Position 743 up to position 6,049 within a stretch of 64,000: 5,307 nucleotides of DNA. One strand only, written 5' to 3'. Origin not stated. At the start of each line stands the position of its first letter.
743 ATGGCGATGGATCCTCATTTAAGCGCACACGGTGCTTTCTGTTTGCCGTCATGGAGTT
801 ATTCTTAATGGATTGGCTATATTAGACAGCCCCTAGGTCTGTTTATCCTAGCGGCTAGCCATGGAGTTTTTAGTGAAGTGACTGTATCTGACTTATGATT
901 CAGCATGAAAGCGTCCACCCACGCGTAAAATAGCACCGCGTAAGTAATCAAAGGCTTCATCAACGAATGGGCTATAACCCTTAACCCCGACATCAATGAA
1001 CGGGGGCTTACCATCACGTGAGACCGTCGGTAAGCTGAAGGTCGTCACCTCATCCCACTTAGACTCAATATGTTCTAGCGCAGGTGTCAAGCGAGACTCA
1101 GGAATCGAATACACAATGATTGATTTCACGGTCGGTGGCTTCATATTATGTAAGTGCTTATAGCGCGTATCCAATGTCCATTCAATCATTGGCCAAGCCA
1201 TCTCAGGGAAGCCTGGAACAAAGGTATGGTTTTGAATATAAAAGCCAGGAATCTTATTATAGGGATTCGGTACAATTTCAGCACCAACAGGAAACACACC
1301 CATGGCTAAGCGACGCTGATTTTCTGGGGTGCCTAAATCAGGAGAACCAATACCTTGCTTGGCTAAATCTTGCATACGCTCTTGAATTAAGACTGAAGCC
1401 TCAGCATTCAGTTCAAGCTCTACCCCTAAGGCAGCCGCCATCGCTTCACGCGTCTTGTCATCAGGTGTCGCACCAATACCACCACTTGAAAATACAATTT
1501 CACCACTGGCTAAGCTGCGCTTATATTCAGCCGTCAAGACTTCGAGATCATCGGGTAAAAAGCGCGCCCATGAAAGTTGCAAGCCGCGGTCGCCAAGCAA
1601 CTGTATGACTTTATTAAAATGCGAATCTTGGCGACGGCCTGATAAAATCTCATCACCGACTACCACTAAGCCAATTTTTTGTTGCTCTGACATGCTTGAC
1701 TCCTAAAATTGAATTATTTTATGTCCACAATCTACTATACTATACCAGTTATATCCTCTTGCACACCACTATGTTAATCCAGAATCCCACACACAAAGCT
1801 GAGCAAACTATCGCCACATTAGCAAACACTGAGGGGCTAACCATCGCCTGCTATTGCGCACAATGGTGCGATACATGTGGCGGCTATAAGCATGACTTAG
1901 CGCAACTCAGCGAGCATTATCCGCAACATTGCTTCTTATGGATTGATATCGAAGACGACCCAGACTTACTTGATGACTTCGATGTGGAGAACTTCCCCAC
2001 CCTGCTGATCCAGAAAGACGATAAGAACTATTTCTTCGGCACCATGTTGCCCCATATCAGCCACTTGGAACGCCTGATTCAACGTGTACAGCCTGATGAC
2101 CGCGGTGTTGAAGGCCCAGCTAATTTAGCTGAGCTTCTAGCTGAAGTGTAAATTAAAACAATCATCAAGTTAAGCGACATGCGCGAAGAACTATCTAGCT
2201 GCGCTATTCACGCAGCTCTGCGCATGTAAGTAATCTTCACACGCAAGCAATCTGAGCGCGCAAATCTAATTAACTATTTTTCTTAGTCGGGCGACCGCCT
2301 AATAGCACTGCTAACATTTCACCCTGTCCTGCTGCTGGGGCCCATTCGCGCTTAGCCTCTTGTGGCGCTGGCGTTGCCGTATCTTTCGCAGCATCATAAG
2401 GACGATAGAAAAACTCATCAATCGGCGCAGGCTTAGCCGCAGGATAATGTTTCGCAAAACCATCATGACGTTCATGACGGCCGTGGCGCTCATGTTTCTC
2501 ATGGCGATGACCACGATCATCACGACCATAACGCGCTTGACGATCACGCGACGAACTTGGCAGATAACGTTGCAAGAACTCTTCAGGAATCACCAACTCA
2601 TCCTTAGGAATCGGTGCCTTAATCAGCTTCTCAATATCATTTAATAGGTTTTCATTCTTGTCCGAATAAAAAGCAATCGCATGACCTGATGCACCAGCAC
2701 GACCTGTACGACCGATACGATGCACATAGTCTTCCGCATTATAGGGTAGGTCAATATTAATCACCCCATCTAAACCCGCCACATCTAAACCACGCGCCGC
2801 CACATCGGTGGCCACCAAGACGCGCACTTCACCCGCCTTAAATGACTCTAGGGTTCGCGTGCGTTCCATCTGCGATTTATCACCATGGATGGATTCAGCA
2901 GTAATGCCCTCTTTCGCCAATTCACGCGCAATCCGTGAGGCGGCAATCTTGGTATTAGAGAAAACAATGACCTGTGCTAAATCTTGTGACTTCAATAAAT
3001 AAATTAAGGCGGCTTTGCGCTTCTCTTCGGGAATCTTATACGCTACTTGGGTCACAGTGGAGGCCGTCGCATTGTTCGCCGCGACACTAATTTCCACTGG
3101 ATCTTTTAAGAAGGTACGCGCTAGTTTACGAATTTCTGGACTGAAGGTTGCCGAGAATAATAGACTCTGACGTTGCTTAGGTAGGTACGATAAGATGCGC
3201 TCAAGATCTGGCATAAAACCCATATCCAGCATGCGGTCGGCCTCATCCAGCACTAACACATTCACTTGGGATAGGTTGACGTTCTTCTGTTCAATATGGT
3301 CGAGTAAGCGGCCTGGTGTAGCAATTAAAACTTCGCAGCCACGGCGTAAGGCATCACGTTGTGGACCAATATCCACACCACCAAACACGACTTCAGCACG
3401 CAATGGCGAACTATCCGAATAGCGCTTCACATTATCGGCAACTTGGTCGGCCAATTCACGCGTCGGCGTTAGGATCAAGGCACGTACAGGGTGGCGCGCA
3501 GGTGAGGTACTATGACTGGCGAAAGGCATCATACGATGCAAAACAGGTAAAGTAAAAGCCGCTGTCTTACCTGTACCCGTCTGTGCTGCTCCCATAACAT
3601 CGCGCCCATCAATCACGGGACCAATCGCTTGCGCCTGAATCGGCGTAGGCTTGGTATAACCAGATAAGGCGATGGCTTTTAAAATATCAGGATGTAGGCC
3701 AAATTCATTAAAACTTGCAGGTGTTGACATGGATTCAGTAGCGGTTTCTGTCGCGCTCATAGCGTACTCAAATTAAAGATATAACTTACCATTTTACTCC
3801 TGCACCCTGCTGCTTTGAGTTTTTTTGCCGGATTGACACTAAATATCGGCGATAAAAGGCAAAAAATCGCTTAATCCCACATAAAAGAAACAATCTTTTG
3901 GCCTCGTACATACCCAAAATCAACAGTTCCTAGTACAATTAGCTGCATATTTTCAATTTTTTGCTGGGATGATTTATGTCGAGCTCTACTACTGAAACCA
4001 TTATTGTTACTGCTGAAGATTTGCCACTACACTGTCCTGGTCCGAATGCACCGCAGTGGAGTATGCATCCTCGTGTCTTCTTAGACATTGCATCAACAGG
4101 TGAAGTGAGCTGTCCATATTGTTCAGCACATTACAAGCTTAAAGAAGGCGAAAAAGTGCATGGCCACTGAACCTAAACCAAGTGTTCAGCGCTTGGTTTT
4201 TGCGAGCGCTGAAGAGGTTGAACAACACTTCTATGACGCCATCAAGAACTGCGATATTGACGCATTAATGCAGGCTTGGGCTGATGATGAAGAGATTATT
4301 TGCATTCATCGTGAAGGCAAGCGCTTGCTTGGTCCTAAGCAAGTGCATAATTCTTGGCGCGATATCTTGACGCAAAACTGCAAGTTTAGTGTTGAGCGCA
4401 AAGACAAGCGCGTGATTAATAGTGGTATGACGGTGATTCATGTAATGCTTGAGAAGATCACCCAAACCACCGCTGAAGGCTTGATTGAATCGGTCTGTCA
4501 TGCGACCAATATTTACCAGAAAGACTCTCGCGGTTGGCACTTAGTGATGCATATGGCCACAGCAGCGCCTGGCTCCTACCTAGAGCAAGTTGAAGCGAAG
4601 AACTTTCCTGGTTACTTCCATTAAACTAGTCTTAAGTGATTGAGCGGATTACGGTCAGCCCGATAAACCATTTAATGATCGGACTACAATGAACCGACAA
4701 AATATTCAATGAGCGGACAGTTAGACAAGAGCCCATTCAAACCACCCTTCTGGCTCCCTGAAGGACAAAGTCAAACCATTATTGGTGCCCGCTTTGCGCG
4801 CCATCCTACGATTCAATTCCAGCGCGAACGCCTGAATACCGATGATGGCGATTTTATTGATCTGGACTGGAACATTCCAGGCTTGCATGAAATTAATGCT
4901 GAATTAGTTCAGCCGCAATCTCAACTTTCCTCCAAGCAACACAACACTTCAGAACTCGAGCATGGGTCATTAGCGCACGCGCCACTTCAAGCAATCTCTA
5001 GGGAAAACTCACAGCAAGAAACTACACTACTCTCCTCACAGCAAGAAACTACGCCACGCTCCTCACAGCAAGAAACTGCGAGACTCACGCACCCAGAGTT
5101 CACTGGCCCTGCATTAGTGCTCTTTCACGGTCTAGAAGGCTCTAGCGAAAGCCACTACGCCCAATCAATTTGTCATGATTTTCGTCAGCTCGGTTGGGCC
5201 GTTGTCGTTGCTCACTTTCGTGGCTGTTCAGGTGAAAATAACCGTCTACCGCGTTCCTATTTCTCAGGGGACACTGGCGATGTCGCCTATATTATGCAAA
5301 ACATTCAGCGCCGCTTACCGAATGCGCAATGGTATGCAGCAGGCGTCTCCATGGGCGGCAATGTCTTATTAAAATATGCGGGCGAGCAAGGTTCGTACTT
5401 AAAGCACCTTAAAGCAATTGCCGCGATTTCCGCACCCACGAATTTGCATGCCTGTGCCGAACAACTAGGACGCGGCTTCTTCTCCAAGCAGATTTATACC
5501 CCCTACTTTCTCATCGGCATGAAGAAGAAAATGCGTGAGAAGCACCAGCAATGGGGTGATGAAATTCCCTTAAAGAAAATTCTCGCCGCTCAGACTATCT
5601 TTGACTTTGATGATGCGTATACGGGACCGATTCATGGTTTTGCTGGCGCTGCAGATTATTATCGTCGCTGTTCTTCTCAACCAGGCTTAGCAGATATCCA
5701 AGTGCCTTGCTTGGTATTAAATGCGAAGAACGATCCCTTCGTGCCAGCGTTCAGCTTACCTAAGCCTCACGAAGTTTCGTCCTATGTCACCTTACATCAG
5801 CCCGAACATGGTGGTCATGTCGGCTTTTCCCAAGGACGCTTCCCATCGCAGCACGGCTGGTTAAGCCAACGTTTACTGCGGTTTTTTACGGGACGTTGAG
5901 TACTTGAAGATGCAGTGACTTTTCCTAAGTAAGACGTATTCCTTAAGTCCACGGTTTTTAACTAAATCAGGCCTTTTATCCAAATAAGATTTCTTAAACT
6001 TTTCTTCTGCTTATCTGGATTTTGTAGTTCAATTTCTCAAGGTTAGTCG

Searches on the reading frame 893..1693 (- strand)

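Call 24: search_protein_families(library=ncbifam, proteins=[window:893-1693:-], max_evalue=0.00001)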
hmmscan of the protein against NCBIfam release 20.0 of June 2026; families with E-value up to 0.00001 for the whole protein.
window:893-1693:- (266 aa): 7 families
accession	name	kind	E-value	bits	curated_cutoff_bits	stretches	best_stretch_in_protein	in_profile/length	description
NF002291.0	PRK01215.1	equivalog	1.3e-27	96.5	293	1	5-243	4-234/264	nicotinamide mononucleotide deamidase-related protein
NF001813.0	PRK00549.1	equivalog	1.5e-18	67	379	1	7-214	3-205/414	competence/damage-inducible protein A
NF002977.0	PRK03670.1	equivalog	7e-15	55.1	305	1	9-208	5-202/252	competence damage-inducible protein A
TIGR00200.1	cinA_nterm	subfamily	4.4e-14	52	243.15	1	6-261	3-251/414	CinA family nicotinamide mononucleotide deamidase-related protein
NF002978.0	PRK03673.1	equivalog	2.2e-11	43.3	496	1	7-210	4-202/398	nicotinamide mononucleotide deamidase-related protein YfaY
TIGR00177.1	molyb_syn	domain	2.8e-11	43.6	85.35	1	6-94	3-94/148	molybdenum cofactor synthesis domain-containing protein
NF002947.1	PRK03604.1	equivalog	4.6e-09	36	285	1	5-94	146-236/301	bifunctional molybdenum cofactor biosynthesis protein MoaC/MoaB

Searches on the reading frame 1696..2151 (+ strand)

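Call 24: search_protein_families(library=ncbifam, proteins=[window:1696-2151:+], max_evalue=0.00001)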
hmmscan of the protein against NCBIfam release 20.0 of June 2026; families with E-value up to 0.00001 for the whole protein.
window:1696-2151:+ (151 aa): 1 family
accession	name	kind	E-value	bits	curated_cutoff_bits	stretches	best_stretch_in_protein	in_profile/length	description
TIGR01068.1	thioredoxin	equivalog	8.7e-08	32.3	96.8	1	38-114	6-83/101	thioredoxin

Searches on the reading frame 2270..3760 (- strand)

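Call 24: search_protein_families(library=ncbifam, proteins=[window:2270-3760:-], max_evalue=0.00001)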
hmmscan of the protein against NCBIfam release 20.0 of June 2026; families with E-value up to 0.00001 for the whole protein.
window:2270-3760:- (496 aa): 27 families (the best 25 are shown)
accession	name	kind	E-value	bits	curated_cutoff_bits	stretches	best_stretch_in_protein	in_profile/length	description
NF007882.0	PRK10590.1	equivalog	1.5e-143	479.1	743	1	16-437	2-420/456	ATP-dependent RNA helicase RhlE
NF053710.1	RNA_heli_RhlE2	exception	4.3e-138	461.5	925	1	16-433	2-422/635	RNA helicase RhlE2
NF053711.1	RNA_heli_RhlE1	exception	6.4e-137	456.9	750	1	16-388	2-371/434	RNA helicase RhlE1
NF053631.1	RNA_helic_CshA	equivalog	9.2e-124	413.6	646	1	17-391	1-367/434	degradosome RNA helicase CshA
NF008744.0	PRK11776.1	equivalog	6.1e-118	394.3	524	1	15-388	4-369/460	ATP-dependent RNA helicase DbpA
NF053636.1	DDHlcsCsdAPsy1082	equivalog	1.3e-111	373.6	890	1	16-420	4-400/512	DEAD/DEAH box helicase CsdA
NF008394.0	PRK11192.1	equivalog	9.7e-109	364.1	507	1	16-394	4-378/441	ATP-dependent RNA helicase SrmB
NF002340.1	PRK01297.1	equivalog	1.8e-102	343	564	1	16-380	2-368/372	ATP-dependent RNA helicase RhlB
NF008642.0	PRK11634.1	equivalog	2.4e-101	340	989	1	15-397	6-381/628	DEAD/DEAH family ATP-dependent RNA helicase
NF003390.0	PRK04537.1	equivalog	4.9e-99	332.9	732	1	13-417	7-411/572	ATP-dependent RNA helicase RhlB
NF003419.0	PRK04837.1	equivalog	6e-98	328.3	588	1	13-425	7-418/424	ATP-dependent RNA helicase RhlB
TIGR01389.1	recQ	equivalog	1.7e-23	82.9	640.2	1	33-375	9-338/591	DNA helicase RecQ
NF010337.0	PRK13766.1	equivalog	4.1e-23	81.4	610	2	235-361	339-473/781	Hef nuclease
TIGR04121.1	DEXH_lig_assoc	equivalog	4.4e-20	71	850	1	37-355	13-346/804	ligase-associated DNA damage response DEXH box helicase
TIGR00614.1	recQ_fam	subfamily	6.2e-19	68.1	219.8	1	34-374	8-339/470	RecQ family ATP-dependent DNA helicase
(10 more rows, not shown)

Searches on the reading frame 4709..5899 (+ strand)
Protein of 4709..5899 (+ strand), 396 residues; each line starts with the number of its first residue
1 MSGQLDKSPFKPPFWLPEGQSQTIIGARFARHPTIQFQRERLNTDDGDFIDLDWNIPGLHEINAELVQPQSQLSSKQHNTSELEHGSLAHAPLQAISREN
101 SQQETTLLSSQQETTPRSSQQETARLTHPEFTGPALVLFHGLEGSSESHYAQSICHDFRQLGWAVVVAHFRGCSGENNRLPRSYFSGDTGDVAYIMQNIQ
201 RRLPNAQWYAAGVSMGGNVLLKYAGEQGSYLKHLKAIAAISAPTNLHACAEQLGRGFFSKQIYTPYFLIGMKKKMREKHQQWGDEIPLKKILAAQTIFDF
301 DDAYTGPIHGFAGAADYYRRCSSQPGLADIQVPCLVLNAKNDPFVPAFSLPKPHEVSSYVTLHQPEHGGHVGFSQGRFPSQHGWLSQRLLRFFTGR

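Call 24: search_protein_families(library=ncbifam, proteins=[window:4709-5899:+], max_evalue=0.00001)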
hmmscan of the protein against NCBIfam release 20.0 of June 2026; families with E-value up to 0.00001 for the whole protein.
window:4709-5899:+ (396 aa): 1 family
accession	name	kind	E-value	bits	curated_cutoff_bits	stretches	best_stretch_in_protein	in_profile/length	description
NF008218.0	PRK10985.1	equivalog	3.2e-78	263.3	267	1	133-394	59-319/326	hydrolase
